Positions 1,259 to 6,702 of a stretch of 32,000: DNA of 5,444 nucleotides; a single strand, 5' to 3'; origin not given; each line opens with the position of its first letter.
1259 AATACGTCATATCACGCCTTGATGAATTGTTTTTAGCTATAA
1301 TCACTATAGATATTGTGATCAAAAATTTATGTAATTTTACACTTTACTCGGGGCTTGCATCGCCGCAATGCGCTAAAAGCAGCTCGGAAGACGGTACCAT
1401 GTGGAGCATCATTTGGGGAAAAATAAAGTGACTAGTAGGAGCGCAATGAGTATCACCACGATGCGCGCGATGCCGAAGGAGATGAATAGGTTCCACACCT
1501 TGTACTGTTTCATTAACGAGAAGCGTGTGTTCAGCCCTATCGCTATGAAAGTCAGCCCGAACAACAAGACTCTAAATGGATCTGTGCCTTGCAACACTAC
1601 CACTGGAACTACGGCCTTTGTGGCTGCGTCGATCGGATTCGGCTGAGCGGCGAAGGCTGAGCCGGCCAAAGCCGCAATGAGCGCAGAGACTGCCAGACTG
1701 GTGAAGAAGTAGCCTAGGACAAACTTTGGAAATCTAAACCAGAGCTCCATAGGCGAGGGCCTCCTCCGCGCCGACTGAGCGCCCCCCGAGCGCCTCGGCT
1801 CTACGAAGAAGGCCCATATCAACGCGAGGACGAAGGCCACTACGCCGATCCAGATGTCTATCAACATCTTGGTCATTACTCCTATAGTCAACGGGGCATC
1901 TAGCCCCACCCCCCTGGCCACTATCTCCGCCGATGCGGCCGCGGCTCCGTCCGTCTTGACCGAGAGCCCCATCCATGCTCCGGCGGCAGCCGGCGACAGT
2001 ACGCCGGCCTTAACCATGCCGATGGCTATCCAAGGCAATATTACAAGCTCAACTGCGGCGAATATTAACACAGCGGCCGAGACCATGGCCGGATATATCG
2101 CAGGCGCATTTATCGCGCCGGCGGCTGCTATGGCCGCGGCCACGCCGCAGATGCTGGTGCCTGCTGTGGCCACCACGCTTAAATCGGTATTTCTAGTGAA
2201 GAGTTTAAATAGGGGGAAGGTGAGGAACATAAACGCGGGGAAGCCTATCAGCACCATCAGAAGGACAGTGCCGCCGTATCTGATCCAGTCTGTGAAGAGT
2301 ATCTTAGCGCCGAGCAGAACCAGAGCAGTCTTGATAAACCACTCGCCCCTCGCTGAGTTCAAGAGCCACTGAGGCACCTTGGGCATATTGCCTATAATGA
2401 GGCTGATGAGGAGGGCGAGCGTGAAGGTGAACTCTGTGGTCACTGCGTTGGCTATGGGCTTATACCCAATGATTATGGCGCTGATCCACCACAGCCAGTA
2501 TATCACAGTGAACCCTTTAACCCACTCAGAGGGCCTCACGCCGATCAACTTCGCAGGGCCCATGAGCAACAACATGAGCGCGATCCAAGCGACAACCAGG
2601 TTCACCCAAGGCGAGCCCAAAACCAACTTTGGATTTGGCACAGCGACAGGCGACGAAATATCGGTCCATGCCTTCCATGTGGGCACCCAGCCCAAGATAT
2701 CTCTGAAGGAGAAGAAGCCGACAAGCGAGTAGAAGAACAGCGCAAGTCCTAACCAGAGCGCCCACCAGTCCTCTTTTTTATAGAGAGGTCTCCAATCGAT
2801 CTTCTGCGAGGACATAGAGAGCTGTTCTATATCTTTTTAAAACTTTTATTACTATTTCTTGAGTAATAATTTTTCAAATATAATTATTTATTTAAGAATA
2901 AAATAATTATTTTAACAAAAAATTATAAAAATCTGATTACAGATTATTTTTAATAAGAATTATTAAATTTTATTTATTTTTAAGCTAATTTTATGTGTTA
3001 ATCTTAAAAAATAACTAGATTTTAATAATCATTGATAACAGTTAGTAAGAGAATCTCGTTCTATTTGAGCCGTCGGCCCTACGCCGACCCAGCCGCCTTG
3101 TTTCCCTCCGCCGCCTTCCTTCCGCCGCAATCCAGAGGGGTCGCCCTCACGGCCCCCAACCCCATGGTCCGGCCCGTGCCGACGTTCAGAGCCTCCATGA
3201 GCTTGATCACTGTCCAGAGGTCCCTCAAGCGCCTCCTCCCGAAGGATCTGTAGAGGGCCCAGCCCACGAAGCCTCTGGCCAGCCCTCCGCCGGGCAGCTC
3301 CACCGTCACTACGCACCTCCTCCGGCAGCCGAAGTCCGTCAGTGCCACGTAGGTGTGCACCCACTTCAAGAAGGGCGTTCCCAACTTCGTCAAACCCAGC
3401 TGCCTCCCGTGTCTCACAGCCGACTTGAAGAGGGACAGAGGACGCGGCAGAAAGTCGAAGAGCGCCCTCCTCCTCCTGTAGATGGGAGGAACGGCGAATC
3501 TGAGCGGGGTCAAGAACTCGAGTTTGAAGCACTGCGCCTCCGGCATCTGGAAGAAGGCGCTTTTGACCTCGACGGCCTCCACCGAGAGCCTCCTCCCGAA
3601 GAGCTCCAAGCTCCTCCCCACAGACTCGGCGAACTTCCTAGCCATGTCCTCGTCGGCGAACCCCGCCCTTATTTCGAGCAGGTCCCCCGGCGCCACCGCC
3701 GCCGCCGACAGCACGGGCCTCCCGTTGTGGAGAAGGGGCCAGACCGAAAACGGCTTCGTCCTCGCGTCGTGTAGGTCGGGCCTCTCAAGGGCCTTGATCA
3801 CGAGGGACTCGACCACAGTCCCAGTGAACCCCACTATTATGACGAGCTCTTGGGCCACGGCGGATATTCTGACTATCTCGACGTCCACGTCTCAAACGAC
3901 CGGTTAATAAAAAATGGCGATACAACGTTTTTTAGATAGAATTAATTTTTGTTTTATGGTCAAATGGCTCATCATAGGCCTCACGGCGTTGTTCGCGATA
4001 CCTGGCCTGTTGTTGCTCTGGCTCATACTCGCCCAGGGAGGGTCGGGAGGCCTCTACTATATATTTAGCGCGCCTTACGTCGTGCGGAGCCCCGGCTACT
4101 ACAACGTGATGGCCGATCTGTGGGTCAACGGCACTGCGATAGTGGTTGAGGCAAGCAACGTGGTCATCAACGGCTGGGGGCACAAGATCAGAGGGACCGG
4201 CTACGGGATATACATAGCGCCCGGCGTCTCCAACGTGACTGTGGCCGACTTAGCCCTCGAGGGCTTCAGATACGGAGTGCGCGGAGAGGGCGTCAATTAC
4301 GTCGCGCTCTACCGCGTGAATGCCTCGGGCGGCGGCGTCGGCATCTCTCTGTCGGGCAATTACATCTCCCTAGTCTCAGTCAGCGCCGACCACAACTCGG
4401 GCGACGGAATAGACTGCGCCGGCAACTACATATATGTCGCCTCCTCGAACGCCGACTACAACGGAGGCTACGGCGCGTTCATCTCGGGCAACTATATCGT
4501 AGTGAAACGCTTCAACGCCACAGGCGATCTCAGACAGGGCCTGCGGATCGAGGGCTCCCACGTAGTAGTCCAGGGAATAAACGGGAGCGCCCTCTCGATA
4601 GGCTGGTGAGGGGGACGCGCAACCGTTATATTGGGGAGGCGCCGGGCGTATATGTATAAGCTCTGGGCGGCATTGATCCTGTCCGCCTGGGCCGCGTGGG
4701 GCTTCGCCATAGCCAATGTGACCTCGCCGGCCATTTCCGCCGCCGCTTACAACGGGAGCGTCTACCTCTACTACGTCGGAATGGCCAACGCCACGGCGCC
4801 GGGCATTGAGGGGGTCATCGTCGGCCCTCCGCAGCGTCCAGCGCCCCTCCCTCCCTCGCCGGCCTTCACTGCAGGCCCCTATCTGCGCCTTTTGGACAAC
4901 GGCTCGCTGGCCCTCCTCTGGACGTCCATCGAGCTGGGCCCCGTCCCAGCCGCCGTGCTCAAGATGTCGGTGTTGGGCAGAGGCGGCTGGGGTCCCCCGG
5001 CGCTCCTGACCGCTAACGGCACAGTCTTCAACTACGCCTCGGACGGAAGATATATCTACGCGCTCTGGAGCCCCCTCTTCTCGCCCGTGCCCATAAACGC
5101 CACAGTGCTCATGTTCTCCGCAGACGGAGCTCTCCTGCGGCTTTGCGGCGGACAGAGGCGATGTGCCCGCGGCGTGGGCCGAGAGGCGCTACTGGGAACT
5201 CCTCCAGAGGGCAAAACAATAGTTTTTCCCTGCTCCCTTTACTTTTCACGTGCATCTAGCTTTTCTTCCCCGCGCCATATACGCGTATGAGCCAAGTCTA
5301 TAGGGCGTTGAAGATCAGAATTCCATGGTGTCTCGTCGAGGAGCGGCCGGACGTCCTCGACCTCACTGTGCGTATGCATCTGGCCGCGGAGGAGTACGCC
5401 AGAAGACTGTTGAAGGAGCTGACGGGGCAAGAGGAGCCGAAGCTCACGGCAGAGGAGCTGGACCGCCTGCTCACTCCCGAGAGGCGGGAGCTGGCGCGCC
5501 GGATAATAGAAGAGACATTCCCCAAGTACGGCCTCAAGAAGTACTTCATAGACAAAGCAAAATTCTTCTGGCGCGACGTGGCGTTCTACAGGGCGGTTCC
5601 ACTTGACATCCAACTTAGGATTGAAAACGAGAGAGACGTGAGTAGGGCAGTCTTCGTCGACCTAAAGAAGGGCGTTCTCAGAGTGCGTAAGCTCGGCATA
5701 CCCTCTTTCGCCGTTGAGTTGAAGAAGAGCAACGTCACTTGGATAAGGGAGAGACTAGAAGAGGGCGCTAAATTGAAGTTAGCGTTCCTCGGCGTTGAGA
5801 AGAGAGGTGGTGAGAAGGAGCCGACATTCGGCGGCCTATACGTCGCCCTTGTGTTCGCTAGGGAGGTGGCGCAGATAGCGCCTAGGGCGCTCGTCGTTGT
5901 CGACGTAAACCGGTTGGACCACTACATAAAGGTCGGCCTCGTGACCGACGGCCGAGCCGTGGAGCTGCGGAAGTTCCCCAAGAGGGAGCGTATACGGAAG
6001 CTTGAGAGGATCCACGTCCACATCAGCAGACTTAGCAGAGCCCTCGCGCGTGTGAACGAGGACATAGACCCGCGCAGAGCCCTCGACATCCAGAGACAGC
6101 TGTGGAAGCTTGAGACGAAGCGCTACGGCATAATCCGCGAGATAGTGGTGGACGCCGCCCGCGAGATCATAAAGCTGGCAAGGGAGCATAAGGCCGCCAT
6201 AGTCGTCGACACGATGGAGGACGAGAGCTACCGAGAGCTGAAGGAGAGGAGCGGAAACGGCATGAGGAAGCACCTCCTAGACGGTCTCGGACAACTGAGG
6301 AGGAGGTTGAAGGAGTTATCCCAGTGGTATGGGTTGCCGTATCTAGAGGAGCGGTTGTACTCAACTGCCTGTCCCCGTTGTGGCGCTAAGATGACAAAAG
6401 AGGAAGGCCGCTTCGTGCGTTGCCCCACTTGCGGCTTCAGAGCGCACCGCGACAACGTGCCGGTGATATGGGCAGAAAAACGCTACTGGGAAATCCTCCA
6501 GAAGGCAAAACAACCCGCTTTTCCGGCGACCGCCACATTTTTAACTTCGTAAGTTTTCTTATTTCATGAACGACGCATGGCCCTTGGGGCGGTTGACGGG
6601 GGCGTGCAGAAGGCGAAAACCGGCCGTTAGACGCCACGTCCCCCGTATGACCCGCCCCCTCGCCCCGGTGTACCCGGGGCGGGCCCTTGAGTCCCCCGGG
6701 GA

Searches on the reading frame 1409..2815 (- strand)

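Call 27: search_protein_families(library=pfam, proteins=[window:1409-2815:-], max_evalue=0.001)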
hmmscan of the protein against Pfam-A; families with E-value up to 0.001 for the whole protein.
window:1409-2815:- (468 aa): 1 family
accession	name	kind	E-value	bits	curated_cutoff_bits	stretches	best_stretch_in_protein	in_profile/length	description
PF03601.19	Cons_hypoth698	-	1.4e-22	80.5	24.5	1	130-444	28-302/304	Conserved hypothetical protein 698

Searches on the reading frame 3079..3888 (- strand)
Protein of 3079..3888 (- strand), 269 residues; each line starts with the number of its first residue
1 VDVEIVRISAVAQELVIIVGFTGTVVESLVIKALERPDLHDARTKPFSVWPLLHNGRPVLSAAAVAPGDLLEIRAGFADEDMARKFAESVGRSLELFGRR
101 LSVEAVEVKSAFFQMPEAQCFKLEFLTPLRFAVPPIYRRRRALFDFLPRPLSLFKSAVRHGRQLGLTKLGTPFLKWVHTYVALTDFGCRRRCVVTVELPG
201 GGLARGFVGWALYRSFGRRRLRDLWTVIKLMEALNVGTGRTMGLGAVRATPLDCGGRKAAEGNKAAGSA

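Call 27: search_protein_families(library=pfam, proteins=[window:3079-3888:-], max_evalue=0.001)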
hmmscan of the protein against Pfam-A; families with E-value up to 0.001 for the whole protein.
window:3079-3888:- (269 aa): 1 family
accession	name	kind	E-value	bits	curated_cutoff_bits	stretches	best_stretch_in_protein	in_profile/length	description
PF10040.14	CRISPR_Cas6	-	9e-13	49.2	25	1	123-247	1-89/89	CRISPR-associated endoribonuclease Cas6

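Call 94: search_protein_families(library=ncbifam, proteins=[window:3079-3888:-], max_evalue=0.001)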
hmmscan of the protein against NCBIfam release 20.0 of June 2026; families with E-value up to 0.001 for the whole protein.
window:3079-3888:- (269 aa): 1 family
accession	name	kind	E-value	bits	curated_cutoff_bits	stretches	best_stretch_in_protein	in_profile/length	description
TIGR01877.1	cas_cas6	equivalog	1.2e-20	74.8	58.65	1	39-248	2-200/200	CRISPR-associated endoribonuclease Cas6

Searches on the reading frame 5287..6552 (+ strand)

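Call 27: search_protein_families(library=pfam, proteins=[window:5287-6552:+], max_evalue=0.001)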
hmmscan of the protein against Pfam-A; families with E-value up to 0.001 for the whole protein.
window:5287-6552:+ (421 aa): 1 family
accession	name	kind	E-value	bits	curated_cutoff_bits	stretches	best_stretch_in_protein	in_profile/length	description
PF07282.18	Cas12f1-like_TNB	-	1.1e-07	32.4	26.3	1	335-389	2-53/60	Cas12f1-like, TNB domain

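Call 94: search_protein_families(library=ncbifam, proteins=[window:5287-6552:+], max_evalue=0.001)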
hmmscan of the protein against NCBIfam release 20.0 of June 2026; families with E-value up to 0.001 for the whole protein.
window:5287-6552:+ (421 aa): 2 families
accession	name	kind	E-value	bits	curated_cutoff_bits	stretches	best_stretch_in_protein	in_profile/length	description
NF040570.1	guided_TnpB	subfamily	1.4e-14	54.2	100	1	169-394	160-384/389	RNA-guided endonuclease TnpB family protein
NF001605.0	PRK00398.1-2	equivalog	0.00031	20.6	63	1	362-394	4-36/43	DNA-directed RNA polymerase subunit P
